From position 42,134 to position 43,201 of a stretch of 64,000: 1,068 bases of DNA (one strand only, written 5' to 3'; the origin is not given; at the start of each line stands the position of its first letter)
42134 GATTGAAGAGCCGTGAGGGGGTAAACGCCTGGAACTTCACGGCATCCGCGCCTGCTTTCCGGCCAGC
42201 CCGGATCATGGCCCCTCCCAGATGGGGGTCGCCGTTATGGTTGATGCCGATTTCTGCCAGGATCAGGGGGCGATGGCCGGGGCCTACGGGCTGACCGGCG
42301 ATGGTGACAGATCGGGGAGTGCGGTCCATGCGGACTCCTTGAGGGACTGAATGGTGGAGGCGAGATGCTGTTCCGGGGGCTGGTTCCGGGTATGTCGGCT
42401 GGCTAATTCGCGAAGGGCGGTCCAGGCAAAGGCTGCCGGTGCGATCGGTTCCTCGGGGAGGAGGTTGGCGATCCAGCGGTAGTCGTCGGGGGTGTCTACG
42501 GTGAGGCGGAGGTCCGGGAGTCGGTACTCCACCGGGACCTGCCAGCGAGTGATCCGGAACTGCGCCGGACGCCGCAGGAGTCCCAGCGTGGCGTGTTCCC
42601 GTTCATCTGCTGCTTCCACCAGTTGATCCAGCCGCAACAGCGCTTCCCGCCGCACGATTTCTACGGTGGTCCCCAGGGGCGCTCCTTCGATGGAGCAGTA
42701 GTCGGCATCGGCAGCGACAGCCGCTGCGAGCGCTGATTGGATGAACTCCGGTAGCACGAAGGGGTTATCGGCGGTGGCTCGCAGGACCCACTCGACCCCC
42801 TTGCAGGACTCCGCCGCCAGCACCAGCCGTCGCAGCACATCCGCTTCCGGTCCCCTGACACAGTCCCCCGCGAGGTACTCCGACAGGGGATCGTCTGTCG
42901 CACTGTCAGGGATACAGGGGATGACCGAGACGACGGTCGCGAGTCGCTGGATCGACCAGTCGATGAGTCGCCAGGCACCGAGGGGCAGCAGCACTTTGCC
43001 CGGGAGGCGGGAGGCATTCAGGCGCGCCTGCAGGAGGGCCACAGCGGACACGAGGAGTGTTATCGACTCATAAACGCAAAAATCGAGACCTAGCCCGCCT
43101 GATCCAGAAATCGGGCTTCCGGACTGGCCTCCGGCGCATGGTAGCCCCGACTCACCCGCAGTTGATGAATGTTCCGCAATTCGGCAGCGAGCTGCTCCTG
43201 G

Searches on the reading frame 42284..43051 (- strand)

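Call 22: search_protein_families(library=pfam, proteins=[window:42284-43051:-], max_evalue=0.001)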
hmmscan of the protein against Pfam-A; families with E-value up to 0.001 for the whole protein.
window:42284-43051:- (255 aa): 2 families
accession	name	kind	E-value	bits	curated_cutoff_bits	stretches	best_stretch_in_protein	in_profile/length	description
PF02348.25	CTP_transf_3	-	1.8e-17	64.3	22.6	1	4-183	1-191/217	Cytidylyltransferase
PF12804.13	NTP_transf_3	-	1.8e-06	28.7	27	1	19-150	16-150/160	MobA-like NTP transferase domain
